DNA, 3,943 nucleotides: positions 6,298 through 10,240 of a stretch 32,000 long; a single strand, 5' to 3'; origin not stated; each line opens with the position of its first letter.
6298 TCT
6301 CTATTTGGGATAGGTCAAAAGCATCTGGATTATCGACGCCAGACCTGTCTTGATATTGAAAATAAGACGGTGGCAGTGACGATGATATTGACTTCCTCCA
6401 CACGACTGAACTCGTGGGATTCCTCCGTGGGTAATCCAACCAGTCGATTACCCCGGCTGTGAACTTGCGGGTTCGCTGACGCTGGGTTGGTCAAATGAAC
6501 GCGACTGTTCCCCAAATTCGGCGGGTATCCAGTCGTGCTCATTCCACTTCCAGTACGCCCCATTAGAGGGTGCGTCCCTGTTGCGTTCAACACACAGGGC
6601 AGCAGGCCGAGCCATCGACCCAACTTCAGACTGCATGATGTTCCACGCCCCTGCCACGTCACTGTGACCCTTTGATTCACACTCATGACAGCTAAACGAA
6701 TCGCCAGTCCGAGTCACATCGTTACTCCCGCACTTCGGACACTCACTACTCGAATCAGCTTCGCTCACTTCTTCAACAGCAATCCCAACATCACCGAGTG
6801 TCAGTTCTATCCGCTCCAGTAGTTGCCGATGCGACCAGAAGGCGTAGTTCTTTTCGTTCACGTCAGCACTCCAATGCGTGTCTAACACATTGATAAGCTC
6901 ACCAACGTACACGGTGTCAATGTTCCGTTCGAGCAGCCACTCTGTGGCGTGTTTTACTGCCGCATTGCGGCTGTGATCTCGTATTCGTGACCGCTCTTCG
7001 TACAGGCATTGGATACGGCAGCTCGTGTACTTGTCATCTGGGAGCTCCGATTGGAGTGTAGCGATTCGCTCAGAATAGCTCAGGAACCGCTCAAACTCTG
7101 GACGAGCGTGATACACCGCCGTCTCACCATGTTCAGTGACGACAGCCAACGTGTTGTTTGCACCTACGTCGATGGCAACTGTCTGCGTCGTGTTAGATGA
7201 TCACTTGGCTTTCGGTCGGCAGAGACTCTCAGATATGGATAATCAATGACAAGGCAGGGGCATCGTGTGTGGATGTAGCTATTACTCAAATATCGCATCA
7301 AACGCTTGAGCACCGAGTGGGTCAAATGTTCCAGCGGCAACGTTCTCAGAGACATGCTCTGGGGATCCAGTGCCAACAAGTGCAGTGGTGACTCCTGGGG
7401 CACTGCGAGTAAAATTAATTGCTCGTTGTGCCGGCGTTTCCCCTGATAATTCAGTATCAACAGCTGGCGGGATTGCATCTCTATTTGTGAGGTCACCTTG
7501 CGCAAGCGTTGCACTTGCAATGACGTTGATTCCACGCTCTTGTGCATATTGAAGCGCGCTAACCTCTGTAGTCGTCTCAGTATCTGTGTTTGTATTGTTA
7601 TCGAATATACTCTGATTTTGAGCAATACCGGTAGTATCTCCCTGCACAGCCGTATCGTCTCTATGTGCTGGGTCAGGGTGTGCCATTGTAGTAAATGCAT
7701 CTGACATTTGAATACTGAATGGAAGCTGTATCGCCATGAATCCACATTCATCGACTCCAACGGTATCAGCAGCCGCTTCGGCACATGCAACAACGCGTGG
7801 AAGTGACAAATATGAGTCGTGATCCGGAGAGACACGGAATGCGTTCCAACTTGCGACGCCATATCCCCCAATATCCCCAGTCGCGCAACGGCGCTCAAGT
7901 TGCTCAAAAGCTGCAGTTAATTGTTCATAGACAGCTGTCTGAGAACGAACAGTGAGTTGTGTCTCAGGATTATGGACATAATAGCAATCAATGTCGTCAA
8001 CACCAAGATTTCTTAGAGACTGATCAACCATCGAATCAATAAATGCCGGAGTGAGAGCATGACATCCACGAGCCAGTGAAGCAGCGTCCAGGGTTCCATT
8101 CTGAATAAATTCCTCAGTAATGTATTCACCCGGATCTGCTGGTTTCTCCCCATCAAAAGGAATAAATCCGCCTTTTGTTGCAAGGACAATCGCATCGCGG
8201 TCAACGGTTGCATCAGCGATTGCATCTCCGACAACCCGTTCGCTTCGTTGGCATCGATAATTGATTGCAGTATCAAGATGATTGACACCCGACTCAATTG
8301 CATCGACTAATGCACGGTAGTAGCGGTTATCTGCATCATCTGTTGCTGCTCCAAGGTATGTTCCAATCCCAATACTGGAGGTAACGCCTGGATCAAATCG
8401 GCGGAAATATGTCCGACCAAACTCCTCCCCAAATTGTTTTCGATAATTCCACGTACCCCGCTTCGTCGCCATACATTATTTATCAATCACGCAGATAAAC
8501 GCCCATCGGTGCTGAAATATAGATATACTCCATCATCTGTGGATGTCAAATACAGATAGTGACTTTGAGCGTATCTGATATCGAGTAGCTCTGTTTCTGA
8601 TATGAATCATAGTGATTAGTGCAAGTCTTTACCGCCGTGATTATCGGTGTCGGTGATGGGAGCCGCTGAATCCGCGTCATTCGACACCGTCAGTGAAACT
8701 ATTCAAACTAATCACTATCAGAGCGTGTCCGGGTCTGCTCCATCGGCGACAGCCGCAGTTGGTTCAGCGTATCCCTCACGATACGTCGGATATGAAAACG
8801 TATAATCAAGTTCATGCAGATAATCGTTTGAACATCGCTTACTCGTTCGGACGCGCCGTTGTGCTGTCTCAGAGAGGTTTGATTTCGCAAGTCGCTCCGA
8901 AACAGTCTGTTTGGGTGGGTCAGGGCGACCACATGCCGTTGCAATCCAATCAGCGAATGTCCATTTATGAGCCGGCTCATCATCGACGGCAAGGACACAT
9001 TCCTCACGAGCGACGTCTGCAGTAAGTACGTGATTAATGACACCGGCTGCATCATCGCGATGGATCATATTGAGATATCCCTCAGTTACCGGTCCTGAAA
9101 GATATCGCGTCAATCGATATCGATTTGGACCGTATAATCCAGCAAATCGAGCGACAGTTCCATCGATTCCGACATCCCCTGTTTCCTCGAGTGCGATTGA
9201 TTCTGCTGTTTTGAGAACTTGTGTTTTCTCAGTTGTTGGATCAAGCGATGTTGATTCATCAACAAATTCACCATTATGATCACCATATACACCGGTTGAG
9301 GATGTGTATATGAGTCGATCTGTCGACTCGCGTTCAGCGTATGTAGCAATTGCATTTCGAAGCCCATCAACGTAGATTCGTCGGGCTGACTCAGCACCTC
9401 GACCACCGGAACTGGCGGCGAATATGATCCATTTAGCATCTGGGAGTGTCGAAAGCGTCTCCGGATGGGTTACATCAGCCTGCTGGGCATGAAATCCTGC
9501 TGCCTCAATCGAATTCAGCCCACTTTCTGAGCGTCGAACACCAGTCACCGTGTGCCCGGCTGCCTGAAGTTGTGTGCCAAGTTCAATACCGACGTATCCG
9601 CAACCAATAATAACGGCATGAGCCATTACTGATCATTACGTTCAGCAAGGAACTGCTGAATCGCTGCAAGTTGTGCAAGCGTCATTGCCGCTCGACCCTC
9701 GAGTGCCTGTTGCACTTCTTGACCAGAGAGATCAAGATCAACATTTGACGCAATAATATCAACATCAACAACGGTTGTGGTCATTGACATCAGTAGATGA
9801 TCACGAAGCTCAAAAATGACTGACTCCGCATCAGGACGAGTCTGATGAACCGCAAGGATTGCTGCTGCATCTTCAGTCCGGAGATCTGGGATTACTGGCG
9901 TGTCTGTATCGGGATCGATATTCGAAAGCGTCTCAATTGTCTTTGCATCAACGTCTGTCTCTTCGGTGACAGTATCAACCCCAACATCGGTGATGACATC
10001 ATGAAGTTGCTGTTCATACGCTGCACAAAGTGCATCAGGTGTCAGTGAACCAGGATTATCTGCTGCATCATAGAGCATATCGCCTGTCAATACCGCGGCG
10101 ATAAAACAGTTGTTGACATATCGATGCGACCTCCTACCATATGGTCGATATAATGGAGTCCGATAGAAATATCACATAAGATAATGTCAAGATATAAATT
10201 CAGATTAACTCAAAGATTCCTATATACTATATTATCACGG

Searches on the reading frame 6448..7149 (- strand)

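Call 76: search_protein_families(library=pfam, proteins=[window:6448-7149:-], max_evalue=0.001)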
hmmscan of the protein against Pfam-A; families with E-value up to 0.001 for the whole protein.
window:6448-7149:- (233 aa): 2 families
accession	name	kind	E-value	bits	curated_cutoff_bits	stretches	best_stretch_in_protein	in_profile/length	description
PF01385.25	OrfB_IS605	-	9.5e-15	55.3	30.5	1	2-87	30-118/120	Probable transposase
PF07282.18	Cas12f1-like_TNB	-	1.8e-14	54.1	26.3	1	107-171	1-60/60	Cas12f1-like, TNB domain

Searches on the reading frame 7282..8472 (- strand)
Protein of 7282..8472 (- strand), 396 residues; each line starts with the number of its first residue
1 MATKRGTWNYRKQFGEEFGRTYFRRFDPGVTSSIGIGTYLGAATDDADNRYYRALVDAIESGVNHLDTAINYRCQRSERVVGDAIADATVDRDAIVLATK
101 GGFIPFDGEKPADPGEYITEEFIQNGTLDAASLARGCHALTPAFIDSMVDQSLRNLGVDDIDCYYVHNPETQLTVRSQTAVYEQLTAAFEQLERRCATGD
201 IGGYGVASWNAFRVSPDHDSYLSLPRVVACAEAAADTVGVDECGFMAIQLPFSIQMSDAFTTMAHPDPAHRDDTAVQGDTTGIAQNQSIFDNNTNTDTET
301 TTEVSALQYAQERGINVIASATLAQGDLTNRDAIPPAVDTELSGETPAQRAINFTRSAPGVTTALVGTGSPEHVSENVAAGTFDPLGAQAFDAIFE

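Call 32: search_protein_families(library=pfam, proteins=[window:7282-8472:-], max_evalue=0.001)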
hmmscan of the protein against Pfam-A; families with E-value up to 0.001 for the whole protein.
window:7282-8472:- (396 aa): 1 family
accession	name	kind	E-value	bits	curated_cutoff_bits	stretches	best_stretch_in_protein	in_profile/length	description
PF00248.27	Aldo_ket_red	-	2e-29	103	24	2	34-213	2-145/291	Aldo/keto reductase family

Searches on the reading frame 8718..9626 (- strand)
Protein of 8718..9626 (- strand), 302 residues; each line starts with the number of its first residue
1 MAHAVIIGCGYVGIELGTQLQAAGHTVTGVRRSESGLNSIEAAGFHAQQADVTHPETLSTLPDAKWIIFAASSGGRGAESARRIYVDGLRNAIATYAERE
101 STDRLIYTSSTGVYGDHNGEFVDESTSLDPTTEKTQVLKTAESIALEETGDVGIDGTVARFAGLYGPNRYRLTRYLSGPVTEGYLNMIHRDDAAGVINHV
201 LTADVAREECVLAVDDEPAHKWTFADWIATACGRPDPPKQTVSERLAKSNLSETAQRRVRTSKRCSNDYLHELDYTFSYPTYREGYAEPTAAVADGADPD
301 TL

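Call 32: search_protein_families(library=pfam, proteins=[window:8718-9626:-], max_evalue=0.001)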
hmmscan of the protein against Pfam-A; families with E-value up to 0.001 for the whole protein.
window:8718-9626:- (302 aa): 7 families
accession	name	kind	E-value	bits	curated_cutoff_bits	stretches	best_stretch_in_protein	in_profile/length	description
PF13460.12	NAD_binding_10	-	2.4e-12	47.5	27.2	1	10-202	4-182/184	NAD(P)H-binding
PF01370.27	Epimerase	-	9.9e-12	45.2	20.9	1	6-170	3-178/240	NAD dependent epimerase/dehydratase family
PF02254.24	TrkA_N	-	1.1e-08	35.8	23.8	1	5-74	2-73/116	TrkA-N domain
PF01073.25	3Beta_HSD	-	8.3e-07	28.7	22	1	5-185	2-202/280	3-beta hydroxysteroid dehydrogenase/isomerase family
PF02558.23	ApbA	-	1e-05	25.7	22.2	1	5-58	2-58/150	Ketopantoate reductase PanE/ApbA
PF00070.33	Pyr_redox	-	0.00017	22.5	22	1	3-37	1-35/82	Pyridine nucleotide-disulphide oxidoreductase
PF03721.20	UDPG_MGDP_dh_N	-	0.0007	19.7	27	0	5-42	4-41/187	UDP-glucose/GDP-mannose dehydrogenase family, NAD binding domain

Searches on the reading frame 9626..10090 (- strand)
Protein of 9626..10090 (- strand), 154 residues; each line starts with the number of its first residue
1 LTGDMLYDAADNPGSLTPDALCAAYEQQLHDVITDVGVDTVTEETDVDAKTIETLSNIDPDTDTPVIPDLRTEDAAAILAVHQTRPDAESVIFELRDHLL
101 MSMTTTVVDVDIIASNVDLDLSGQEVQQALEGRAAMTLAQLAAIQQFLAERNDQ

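Call 32: search_protein_families(library=pfam, proteins=[window:9626-10090:-], max_evalue=0.001)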
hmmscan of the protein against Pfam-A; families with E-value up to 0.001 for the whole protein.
window:9626-10090:- (154 aa): 1 family
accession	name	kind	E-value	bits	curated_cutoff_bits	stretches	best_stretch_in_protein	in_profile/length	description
PF19104.5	DUF5791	-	7.2e-42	142.9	27.4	1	21-151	1-124/124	Family of unknown function (DUF5791)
